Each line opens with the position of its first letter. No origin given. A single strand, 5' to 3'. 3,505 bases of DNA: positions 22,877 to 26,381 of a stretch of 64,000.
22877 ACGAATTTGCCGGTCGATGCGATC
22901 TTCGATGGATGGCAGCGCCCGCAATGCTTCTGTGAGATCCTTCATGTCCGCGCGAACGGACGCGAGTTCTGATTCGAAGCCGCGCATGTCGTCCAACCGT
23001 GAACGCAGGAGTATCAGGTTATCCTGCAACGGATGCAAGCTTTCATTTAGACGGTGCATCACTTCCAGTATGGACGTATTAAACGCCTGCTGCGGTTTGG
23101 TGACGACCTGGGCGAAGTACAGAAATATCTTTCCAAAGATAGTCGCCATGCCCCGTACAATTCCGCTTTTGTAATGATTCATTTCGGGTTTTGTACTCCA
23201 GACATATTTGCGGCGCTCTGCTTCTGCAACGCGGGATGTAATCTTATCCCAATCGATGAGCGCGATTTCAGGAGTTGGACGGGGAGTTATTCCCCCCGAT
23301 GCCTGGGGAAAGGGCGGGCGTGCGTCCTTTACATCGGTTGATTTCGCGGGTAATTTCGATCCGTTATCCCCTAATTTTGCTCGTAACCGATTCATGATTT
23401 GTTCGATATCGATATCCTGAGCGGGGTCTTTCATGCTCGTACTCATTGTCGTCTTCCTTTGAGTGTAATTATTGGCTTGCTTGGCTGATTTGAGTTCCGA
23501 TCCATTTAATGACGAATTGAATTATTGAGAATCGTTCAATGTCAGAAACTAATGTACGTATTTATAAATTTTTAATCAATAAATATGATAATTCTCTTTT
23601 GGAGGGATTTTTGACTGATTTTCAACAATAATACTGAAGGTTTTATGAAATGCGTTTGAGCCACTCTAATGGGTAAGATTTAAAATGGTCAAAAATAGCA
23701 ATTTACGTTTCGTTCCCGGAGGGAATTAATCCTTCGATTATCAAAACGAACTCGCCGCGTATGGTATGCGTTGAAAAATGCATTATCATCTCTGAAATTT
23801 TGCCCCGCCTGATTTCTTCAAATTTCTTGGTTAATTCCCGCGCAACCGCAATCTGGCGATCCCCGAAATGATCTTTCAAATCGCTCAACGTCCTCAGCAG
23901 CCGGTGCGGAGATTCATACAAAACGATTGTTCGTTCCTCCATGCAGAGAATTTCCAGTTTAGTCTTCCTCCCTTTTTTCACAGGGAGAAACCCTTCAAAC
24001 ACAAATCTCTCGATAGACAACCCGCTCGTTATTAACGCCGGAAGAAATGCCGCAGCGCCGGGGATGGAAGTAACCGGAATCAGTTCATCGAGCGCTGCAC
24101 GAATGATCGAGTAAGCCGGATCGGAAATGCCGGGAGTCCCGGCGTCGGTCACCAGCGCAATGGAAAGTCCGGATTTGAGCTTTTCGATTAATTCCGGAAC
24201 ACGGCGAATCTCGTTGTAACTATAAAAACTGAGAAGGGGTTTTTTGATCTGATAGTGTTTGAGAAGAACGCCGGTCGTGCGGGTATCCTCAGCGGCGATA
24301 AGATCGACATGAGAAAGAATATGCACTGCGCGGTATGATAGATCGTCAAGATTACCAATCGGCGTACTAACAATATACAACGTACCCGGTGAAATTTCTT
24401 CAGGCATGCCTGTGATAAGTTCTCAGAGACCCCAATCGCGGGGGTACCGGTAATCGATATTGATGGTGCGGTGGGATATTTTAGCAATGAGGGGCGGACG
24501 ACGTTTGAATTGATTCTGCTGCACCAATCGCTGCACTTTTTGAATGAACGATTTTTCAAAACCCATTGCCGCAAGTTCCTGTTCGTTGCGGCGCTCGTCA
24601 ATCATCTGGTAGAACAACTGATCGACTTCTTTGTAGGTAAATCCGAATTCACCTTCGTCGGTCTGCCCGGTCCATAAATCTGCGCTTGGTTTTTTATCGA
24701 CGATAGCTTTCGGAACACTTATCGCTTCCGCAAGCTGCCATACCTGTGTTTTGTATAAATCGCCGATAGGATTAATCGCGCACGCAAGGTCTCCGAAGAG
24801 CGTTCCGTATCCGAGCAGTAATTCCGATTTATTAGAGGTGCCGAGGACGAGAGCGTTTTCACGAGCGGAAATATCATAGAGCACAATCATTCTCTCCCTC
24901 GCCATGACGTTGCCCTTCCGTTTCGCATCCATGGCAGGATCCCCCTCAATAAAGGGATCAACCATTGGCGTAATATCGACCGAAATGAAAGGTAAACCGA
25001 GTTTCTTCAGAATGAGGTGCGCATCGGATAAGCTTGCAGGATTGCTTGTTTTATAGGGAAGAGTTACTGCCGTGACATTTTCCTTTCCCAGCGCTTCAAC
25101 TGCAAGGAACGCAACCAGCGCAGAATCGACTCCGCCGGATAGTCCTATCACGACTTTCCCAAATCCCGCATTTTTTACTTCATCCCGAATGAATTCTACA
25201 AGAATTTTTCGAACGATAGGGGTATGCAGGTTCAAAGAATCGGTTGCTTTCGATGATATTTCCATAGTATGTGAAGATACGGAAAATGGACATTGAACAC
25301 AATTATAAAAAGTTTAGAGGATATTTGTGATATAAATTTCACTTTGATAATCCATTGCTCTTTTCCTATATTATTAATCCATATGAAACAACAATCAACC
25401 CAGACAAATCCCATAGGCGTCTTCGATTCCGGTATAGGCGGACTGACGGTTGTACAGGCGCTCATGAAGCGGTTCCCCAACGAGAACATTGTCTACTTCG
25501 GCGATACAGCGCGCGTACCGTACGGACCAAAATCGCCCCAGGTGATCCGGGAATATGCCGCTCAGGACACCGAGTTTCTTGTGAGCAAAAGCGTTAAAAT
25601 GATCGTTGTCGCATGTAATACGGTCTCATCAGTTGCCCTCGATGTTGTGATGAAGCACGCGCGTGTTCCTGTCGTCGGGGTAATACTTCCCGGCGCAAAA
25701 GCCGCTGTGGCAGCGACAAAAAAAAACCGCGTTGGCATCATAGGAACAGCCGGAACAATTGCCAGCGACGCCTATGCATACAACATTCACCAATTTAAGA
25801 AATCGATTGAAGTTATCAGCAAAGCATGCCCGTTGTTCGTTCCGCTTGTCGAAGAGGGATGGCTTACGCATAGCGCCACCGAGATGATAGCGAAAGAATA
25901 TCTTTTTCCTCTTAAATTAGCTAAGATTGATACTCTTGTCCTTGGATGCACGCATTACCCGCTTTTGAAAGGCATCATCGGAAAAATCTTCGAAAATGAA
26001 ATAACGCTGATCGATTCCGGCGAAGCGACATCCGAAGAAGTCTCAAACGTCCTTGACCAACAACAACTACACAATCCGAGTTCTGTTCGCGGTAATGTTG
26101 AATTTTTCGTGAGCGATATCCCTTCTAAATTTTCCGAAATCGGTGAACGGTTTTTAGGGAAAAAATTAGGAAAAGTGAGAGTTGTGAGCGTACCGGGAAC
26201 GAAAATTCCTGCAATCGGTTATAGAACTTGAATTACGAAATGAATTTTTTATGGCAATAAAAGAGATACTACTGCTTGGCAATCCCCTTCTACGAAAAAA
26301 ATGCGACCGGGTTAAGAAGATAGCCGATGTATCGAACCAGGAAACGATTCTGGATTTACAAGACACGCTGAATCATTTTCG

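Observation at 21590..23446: Coiled-coil plus methyltransferase protein with reversed domain order relative to WbdD: candidate chain-length ruler/terminator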

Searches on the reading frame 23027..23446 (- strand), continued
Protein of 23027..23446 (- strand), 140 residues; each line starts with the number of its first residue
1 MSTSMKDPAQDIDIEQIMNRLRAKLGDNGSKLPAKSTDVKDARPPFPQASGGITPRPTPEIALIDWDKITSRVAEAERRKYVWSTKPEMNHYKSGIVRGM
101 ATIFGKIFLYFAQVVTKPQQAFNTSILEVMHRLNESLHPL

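Call 88: find_encoding_contigs(protein=P0226, flank=8000, max_places=1)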
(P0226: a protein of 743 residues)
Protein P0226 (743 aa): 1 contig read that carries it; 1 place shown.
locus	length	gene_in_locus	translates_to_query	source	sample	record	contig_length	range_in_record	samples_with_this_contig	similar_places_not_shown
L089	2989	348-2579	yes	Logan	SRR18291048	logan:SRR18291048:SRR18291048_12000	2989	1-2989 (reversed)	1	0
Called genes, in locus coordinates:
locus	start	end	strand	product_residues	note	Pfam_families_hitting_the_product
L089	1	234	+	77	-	?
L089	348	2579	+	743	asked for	PF00685:Sulfotransfer_1, PF13469:Sulfotransfer_3 (weak), PF07021:MetW, PF13489:Methyltransf_23, PF08241:Methyltransf_11, PF08242:Methyltransf_12 (faint), PF13649:Methyltransf_25, PF13847:Methyltransf_31 (weak)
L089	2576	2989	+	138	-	?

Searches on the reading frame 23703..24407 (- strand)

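Call 5: search_protein_families(library=pfam, proteins=[window:23703-24407:-], max_evalue=0.01)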
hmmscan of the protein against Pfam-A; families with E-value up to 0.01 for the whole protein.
window:23703-24407:- (234 aa): 1 family
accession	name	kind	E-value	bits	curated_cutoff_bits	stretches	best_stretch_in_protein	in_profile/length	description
PF00590.25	TP_methylase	-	1.6e-29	103.8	27.8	1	9-207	1-211/212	Tetrapyrrole (Corrin/Porphyrin) Methylases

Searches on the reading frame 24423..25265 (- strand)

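Call 5: search_protein_families(library=pfam, proteins=[window:24423-25265:-], max_evalue=0.01)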
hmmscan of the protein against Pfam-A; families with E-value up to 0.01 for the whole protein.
window:24423-25265:- (280 aa): 4 families
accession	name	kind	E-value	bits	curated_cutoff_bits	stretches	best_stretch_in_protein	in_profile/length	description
PF02540.23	NAD_synthase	-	2.5e-81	272.9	21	1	22-258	5-242/242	NAD synthase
PF03054.22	tRNA_Me_trans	-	1.6e-06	28.3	20.6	1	37-96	2-70/202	tRNA methyl transferase HUP domain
PF06508.19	QueC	-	4.1e-06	26.9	22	1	37-99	1-61/210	Queuosine biosynthesis protein QueC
PF00733.27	Asn_synthase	-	0.00064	19.9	21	1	37-100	19-81/354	Asparagine synthase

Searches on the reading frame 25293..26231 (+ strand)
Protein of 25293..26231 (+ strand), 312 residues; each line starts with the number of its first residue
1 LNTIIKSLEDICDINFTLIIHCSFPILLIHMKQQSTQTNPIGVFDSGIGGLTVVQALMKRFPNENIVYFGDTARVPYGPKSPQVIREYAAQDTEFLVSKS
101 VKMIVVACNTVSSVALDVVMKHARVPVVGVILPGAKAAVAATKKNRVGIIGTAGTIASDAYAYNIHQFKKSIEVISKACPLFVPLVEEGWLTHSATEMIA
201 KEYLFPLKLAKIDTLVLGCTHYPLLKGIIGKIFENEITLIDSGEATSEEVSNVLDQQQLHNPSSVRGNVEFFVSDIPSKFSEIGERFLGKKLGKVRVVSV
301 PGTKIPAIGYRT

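Call 5: search_protein_families(library=pfam, proteins=[window:25293-26231:+], max_evalue=0.01)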
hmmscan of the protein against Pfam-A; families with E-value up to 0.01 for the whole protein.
window:25293-26231:+ (312 aa): 1 family
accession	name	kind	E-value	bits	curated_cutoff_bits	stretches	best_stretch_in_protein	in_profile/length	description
PF01177.27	Asp_Glu_race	-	2.3e-17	63.9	31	1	54-247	17-208/211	Asp/Glu/Hydantoin racemase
